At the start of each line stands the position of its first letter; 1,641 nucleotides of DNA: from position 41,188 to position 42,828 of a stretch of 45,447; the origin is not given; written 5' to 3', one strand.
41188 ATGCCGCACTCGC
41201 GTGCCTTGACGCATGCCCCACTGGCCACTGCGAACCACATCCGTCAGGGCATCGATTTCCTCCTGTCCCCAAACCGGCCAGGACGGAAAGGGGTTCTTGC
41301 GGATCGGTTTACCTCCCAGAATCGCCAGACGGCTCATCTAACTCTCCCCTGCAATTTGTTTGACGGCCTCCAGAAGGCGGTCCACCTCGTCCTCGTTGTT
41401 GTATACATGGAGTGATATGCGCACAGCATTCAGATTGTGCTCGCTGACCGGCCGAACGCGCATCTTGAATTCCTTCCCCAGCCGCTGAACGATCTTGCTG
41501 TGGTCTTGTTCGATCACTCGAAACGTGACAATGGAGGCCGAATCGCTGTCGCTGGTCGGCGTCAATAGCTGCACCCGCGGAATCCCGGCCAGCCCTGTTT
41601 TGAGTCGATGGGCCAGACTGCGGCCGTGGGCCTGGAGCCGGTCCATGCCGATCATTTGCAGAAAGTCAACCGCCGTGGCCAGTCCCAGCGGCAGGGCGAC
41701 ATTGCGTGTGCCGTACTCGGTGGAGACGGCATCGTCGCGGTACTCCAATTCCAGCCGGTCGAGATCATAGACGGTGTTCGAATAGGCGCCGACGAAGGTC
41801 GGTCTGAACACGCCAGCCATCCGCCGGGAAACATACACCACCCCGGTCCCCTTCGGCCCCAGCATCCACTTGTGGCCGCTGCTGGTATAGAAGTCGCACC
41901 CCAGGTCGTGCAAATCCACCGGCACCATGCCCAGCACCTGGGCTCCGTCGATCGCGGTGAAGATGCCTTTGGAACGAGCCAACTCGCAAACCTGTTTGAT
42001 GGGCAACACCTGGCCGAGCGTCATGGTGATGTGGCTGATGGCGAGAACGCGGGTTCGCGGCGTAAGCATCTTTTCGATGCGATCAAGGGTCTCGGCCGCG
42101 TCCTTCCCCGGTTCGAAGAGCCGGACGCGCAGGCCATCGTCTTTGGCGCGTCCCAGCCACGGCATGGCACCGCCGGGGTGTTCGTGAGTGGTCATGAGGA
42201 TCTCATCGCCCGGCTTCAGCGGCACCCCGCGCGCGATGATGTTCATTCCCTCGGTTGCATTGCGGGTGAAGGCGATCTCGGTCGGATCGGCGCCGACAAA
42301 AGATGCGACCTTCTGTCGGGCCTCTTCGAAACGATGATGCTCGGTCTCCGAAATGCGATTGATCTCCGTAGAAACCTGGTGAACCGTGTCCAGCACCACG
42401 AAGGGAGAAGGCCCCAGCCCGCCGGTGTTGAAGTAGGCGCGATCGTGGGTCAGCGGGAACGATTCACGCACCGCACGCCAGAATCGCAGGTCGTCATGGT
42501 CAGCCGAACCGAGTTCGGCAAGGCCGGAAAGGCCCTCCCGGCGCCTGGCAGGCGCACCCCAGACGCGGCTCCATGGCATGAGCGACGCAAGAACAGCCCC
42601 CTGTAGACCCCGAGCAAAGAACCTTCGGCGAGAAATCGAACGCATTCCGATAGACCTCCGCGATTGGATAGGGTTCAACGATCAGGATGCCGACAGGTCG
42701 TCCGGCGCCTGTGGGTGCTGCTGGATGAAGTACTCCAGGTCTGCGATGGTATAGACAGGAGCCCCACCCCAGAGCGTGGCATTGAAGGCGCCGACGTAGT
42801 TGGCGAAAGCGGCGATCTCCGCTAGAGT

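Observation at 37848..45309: Seven-gene minus-strand unit combining a Tat-exported class-V PLP enzyme, a DegT aminotransferase, PfkB kinase, TIM-barrel isomerase, DAO-like oxidase, M50 protease and a DUF62 SAM hydroxide adenosyltransferase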

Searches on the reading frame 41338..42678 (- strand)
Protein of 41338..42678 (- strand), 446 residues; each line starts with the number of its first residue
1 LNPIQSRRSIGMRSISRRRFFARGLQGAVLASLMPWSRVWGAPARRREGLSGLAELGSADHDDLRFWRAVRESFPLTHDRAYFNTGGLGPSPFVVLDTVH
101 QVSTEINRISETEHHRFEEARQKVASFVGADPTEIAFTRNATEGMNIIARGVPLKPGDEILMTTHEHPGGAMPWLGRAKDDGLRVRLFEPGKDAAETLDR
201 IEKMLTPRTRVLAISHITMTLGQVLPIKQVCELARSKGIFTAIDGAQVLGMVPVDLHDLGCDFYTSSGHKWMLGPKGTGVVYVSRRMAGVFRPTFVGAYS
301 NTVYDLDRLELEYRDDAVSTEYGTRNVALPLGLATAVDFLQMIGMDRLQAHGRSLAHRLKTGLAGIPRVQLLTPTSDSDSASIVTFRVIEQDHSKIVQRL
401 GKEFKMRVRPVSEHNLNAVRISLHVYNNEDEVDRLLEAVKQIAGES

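Call 3: search_protein_families(library=pfam, proteins=[window:41338-42678:-])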
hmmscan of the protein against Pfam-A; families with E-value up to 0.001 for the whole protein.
window:41338-42678:- (446 aa): 4 families
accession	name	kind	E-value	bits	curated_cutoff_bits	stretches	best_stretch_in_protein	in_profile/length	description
PF00266.25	Aminotran_5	-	1.2e-73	248.6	21.5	1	102-435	30-371/371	Aminotransferase class-V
PF01041.23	DegT_DnrJ_EryC1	-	1.1e-08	35.2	19.8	1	114-251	26-152/360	DegT/DnrJ/EryC1/StrS aminotransferase family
PF01053.26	Cys_Met_Meta_PP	-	5.6e-06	25.6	27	1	155-276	89-204/381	Cys/Met metabolism PLP-dependent enzyme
PF00155.27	Aminotran_1_2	-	5.3e-05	23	19.7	0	117-245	44-186/361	Aminotransferase class I and II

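Call 4: search_protein_families(library=ncbifam, proteins=[window:41338-42678:-])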
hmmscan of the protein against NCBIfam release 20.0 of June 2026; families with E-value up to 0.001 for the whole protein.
window:41338-42678:- (446 aa): 26 families (the best 25 are shown)
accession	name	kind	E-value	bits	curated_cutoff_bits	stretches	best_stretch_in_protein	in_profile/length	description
TIGR01979.1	sufS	subfamily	3.9e-64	217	475.1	1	104-442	51-398/403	SufS family cysteine desulfurase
NF041166.1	f2_encap_cargo1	exception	3.7e-55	188.2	800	1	116-442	290-623/623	family 2A encapsulin nanocompartment cargo protein cysteine desulfurase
TIGR01977.1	am_tr_V_EF2568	hypoth_equivalog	1.9e-47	162.1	377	1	108-442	37-376/376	cysteine desulfurase family protein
NF051467.1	peri_mod_PvdN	equivalog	1.7e-44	152.2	650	1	65-441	38-423/425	pyoverdine-tailoring periplasmic protein PvdN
NF006791.0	PRK09295.1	equivalog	2.6e-44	151.9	661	1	102-442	54-401/406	cysteine desulfurase SufS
NF040779.1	Sec_lyase_SclA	exception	4.1e-43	147.7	525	1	104-409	32-332/378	selenocysteine lyase SclA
NF008126.0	PRK10874.1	equivalog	1.5e-41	142.9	607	1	112-441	60-394/401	cysteine desulfurase CsdA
TIGR03392.1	FeS_syn_CsdA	equivalog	4.9e-41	141.2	493.6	1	113-441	58-391/398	cysteine desulfurase CsdA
TIGR01976.1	am_tr_V_VC1184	hypoth_equivalog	9.7e-36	123.9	352.35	1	69-439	5-401/401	cysteine desulfurase-like protein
TIGR03402.1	FeS_nifS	equivalog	1.1e-30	106.7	530.75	1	107-391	34-301/379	cysteine desulfurase NifS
NF010611.0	PRK14012.1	equivalog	1.7e-27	96.4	548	1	116-286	52-223/406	IscS subfamily cysteine desulfurase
TIGR02006.1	IscS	equivalog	5.9e-26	91.4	643.2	1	116-287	48-220/402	IscS subfamily cysteine desulfurase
TIGR03235.1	DNA_S_dndA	equivalog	1.5e-25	90.2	480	1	116-287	43-216/353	cysteine desulfurase DndA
TIGR04343.1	egtE_PLP_lyase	equivalog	8.5e-23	80.7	400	1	116-435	55-364/370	ergothioneine biosynthesis PLP-dependent enzyme EgtE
TIGR03403.1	nifS_epsilon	equivalog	3.2e-18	65.7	587.7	1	108-286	35-217/382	NifS family cysteine desulfurase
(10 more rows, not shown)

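Call 10: find_homologous_proteins(query=window:41338-42678:-)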
Query window:41338-42678:- (446 aa): 2303 proteins with E <= 0.001 among 8000 candidates; the best 120 are listed.
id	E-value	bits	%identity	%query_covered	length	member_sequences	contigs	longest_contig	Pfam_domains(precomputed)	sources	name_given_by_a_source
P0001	5.8e-291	983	100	98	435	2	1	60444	PF00266.26,PF01053.27,PF01041.24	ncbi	-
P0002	4.2e-226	769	78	97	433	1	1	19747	PF00266.26,PF01053.27,PF01041.24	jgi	jgi:selenocysteine lyase/cysteine desulfurase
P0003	8.8e-208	708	72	97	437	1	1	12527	PF00266.26,PF01053.27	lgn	-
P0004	4.1e-152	525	60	86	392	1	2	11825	PF00266.26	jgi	-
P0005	1.2e-150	520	55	96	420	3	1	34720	PF00266.26,PF01053.27,PF01041.24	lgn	-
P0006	7.7e-148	511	55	97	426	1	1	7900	PF00266.26,PF01053.27,PF01041.24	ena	-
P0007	1.1e-146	507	53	96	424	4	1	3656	PF00266.26,PF01053.27,PF01041.24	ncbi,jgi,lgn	-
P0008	1.4e-139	484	51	96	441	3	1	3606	PF00266.26,PF01041.24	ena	-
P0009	2.0e-139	483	56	85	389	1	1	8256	PF00155.28,PF00266.26,PF01041.24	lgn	-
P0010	2.1e-139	483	55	87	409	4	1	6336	PF00155.28,PF00266.26,PF01041.24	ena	-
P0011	6.8e-139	482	53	95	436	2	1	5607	PF00266.26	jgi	jgi:selenocysteine lyase/cysteine desulfurase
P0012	5.8e-138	478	50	96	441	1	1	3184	PF00266.26,PF01041.24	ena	-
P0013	5.9e-138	478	56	85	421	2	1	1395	PF00266.26,PF01041.24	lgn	-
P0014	3.2e-137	476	50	96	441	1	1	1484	PF00266.26,PF01041.24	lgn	-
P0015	3.6e-137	476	55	85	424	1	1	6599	PF00155.28,PF00266.26,PF01053.27,PF01041.24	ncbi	-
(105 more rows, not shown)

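Call 11: find_encoding_contigs(protein=P0001, flank=10000, max_places=3)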
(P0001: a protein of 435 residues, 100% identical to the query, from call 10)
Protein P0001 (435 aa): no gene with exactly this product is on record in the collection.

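Call 12: find_encoding_contigs(protein=P0002, flank=10000, max_places=3)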
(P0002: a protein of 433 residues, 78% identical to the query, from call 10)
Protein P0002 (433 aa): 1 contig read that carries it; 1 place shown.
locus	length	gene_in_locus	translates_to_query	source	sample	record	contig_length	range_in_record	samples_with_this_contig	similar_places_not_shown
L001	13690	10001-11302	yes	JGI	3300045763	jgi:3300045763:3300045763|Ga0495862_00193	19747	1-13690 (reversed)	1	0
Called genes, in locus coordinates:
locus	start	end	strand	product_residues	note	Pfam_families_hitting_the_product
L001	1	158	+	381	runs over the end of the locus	PF00072:Response_reg, PF07228:SpoIIE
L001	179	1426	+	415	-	PF01321:Creatinase_N, PF00557:Peptidase_M24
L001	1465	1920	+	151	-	PF01042:Ribonuc_L-PSP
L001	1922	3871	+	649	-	PF13492:GAF_3 (faint), PF00672:HAMP, PF01590:GAF (weak), PF13185:GAF_2 (weak), PF07228:SpoIIE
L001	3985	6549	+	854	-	PF13428:TPR_14 (faint), PF13424:TPR_12 (faint), PF00515:TPR_1 (faint), PF07719:TPR_2 (faint), PF13181:TPR_8 (faint), PF13414:TPR_11 (faint), PF13432:TPR_16 (weak), PF14559:TPR_19 (weak), +5 more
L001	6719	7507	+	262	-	PF01887:SAM_HAT_N, PF20257:SAM_HAT_C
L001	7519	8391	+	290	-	PF02163:Peptidase_M50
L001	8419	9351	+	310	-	PF00294:PfkB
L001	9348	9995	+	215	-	-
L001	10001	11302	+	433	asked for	PF00266:Aminotran_5, PF01041:DegT_DnrJ_EryC1 (faint), PF01053:Cys_Met_Meta_PP (weak)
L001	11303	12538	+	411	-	PF01041:DegT_DnrJ_EryC1, PF01212:Beta_elim_lyase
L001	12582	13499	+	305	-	PF01261:AP_endonuc_2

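Call 13: find_encoding_contigs(protein=P0005, flank=10000, max_places=3)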
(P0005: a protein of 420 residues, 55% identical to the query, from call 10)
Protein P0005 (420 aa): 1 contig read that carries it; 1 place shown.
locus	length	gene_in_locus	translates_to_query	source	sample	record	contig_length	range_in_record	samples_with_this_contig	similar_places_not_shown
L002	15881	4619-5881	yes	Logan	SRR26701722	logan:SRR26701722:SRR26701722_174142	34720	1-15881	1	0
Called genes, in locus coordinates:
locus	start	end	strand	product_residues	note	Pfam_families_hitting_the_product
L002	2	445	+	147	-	?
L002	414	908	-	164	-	PF10882:bPH_5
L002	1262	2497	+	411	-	PF24684:Vgb_lyase (faint), PF01436:NHL (faint)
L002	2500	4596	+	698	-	PF01590:GAF, PF13185:GAF_2, PF13492:GAF_3, PF07228:SpoIIE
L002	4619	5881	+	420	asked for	PF00266:Aminotran_5, PF01041:DegT_DnrJ_EryC1 (weak), PF01053:Cys_Met_Meta_PP (faint)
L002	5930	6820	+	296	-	-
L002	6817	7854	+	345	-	PF02618:YceG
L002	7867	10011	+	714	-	PF00580:UvrD-helicase, PF01443:Viral_helicase1 (faint), PF13245:AAA_19, PF13604:AAA_30 (faint), PF13361:UvrD_C, PF13538:UvrD_C_2, PF21196:PcrA_UvrD_tudor (weak)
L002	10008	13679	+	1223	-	PF09976:TPR_21, PF13174:TPR_6 (weak), PF13432:TPR_16 (weak), PF14559:TPR_19 (weak), PF13424:TPR_12, PF13432:TPR_16 (weak), PF14938:SNAP (weak), PF09976:TPR_21 (weak), +27 more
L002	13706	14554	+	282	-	PF02749:QRPTase_N, PF01729:QRPTase_C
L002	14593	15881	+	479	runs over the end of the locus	PF01523:PmbA_TldD_1st, PF19290:PmbA_TldD_2nd, PF19289:PmbA_TldD_3rd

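Call 16: find_related_loci(query=A1, collection=genome_contigs, flank=10000)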
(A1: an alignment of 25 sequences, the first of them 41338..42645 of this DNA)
Query A1 (435 aa) in genome_contigs; peptide patterns used: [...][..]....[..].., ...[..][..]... (x = any residue, [..] = any of these).
599 stretches matched a pattern (row limit reached: there are more); 587 encode a relative of the query (tblastn E <= 1e-3); the best 80 are kept; 80 distinct loci.
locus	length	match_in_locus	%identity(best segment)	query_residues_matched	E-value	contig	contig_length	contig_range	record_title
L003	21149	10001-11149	52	51-432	2e-140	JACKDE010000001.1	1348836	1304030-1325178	MAG: Deferribacteres bacterium isolate HK-STAS-KSB1-1 HK-STAS-KSB1-1_1, whole genome shotgun sequence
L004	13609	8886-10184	48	5-433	6e-140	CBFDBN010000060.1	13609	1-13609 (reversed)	MAG TPA_asm: uncultured bacterium isolate SRR26215676_binner13_Refined_113 genome assembly, contig: ERZ25073495.2513, wh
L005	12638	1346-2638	50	1-432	1e-138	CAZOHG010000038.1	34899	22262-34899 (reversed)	MAG TPA_asm: uncultured Deferribacteres bacterium isolate SRP163575_co3_314 genome assembly, contig: NODE_1116_length_34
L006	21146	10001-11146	54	52-431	6e-136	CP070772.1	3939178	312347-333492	MAG: Phycisphaerales bacterium isolate bin220 chromosome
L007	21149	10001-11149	53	52-431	7e-134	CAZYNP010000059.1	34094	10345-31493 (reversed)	MAG TPA_asm: uncultured Cytophagia bacterium isolate binchicken_co274_472 genome assembly, contig: NODE_3284_length_3409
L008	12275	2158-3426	51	6-432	5e-133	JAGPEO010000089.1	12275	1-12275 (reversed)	MAG: Phycisphaerae bacterium isolate Gw_SlDig_bin_12 Gw_SlDig_9819_length_12275_cov_8.576144, whole genome shotgun seque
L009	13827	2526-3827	48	3-431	7e-132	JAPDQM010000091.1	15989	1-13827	MAG: candidate division KSB1 bacterium isolate JZ4_201803_bins_154 JZ-4_201803_bins_154_scaffold_91, whole genome shotgu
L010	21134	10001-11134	51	56-431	5e-127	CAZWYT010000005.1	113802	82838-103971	MAG TPA_asm: uncultured Planctomycetales bacterium isolate binchicken_co119_111 genome assembly, contig: NODE_121_length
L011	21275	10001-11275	44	4-431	2e-126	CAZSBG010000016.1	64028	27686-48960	MAG TPA_asm: uncultured Cytophagia bacterium isolate SRP141376_co4_290 genome assembly, contig: NODE_792_length_64028_co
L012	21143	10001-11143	50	55-433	3e-126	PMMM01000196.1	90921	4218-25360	MAG: Phycisphaerales bacterium isolate fen_1342 73.20100900_E1D.52_contig_460, whole genome shotgun sequence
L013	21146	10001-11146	49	52-432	3e-125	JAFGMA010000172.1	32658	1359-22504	MAG: candidate division KSB1 bacterium isolate Zod_Metabat.436 k87_6270293, whole genome shotgun sequence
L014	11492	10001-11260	46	6-429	3e-123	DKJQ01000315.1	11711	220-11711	MAG TPA_asm: Ignavibacteria bacterium UBA6688 UBA6688_contig_5801, whole genome shotgun sequence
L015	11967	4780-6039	46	6-429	5e-122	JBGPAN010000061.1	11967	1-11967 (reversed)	MAG: Bacteroidota bacterium isolate OBJ_0618_130150_128 k141_539279_length_11967_cov_16.0838, whole genome shotgun seque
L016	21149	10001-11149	49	49-429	3e-121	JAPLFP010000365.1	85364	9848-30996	MAG: Ignavibacteriales bacterium isolate LacPavin_0920_SED5_MAG_52_10 LacPavin_0920_SED5_scaffold_1427369, whole genome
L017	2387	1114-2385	44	3-432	4e-127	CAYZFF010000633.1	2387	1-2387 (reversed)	MAG TPA_asm: uncultured Cytophagia bacterium isolate SRP173033_co1_156 genome assembly, contig: NODE_148804_length_2387_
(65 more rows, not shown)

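Call 17: search_solved_structures(query=window:41338-42645:-, show_alignments=2)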
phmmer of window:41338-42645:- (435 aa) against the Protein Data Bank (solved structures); distinct sequences matched with E-value up to 0.001: 101 (the best 60 are shown).
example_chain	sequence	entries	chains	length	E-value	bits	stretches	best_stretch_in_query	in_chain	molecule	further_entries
5b7s_A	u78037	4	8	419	6.8e-47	163.5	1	53-431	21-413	Cysteine desulfurase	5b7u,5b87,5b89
7e6a_A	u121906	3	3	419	1e-45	159.6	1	59-430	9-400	Cysteine desulfurase SufS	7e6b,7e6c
5xt5_A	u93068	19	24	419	1.3e-45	159.2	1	59-430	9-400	Cysteine desulfurase SufS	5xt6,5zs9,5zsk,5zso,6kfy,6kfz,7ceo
5j8q_A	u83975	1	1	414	1.4e-45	159.1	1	59-430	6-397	Cysteine desulfurase SufS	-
7e6d_A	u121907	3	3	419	5e-45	157.3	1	59-430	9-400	Cysteine desulfurase SufS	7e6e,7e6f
8odq_B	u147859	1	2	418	6.8e-45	156.9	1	69-430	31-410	Cysteine desulfurase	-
9ddd_A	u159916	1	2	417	6.8e-45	156.9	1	69-430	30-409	Probable cysteine desulfurase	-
4w91_A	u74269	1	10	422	2.5e-44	155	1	70-430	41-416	Aminotransferase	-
7cer_A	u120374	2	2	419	3.1e-44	154.7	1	59-430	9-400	Cysteine desulfurase SufS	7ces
7ceq_A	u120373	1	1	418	3.2e-44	154.7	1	59-430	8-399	Cysteine desulfurase SufS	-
6wci_A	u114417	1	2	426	6.5e-43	150.4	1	56-429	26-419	Cysteine desulfurase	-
8kg1_A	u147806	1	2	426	2.3e-42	148.6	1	100-433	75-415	cysteine desulfurase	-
8d8s_A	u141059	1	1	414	2.8e-40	141.7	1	102-431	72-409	Cysteine desulfurase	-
5vpr_A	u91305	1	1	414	1.8e-39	139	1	68-430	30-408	Cysteine desulfurase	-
1t3i_A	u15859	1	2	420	2.4e-39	138.6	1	97-429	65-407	Probable cysteine desulfurase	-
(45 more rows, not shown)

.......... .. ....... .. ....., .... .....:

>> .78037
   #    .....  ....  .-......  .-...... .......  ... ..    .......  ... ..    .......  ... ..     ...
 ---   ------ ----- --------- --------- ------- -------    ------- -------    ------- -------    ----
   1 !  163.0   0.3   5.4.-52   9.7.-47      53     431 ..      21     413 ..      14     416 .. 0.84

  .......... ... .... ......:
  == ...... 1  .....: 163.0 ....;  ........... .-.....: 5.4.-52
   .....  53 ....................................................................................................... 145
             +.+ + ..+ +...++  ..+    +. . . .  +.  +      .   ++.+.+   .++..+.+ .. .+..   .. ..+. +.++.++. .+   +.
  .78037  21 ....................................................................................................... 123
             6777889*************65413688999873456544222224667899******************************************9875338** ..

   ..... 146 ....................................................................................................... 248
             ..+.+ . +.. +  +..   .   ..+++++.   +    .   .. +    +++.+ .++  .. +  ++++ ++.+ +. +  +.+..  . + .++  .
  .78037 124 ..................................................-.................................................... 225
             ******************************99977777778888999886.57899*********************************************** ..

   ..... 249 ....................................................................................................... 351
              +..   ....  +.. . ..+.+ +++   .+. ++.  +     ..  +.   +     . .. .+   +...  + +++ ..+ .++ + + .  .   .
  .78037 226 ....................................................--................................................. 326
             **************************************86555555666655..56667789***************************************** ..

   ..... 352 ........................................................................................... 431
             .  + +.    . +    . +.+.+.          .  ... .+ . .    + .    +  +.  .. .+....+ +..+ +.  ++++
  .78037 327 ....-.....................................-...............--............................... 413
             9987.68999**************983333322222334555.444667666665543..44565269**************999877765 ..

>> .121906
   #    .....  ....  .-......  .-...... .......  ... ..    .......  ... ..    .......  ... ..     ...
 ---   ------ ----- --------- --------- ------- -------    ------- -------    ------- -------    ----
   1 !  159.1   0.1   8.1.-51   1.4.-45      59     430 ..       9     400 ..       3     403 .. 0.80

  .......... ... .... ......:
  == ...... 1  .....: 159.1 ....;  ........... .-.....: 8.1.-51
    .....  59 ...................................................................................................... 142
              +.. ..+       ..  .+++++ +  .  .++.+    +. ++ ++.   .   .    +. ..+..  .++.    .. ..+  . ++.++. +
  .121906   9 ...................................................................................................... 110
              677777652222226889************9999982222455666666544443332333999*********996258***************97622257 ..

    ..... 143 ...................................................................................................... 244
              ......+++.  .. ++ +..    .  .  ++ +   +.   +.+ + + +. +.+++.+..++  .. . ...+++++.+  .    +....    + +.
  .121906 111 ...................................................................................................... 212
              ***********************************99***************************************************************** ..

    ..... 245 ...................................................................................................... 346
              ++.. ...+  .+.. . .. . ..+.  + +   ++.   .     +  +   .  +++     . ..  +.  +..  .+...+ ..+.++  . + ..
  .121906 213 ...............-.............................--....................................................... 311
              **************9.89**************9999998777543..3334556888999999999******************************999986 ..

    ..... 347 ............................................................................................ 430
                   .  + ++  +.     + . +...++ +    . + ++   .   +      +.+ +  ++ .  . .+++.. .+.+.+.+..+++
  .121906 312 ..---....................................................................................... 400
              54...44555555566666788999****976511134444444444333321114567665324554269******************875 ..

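Call 43: list_cluster_members(proteins=[P0001, P0241, P0121])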
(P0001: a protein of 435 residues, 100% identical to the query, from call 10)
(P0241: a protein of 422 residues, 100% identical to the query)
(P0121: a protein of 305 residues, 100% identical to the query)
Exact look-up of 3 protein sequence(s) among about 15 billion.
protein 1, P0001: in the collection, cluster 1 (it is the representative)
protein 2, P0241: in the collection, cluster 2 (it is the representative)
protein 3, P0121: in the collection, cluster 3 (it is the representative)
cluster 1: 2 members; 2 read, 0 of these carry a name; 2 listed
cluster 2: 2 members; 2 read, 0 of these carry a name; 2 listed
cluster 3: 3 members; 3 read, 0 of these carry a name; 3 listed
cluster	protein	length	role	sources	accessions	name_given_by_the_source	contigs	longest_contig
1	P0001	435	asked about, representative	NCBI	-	-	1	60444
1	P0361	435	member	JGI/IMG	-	-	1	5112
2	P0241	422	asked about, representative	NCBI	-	-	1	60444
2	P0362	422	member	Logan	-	-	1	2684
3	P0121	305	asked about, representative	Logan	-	-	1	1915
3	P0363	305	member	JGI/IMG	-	-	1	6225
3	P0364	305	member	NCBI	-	-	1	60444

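Call 70: find_encoding_contigs(protein=P0363, flank=6000, max_places=3)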
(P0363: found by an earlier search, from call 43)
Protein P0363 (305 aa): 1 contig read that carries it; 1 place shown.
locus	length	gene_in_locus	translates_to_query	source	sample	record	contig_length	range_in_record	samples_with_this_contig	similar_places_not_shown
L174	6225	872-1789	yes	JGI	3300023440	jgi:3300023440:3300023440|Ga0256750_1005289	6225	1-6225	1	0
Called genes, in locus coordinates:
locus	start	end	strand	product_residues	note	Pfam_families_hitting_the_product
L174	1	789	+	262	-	?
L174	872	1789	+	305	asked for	PF01261:AP_endonuc_2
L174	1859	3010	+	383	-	PF00890:FAD_binding_2, PF01266:DAO, PF13450:NAD_binding_8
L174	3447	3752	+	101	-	-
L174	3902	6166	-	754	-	PF05547:Peptidase_M6, PF18560:Lectin_like, PF18962:Por_Secre_tail (weak)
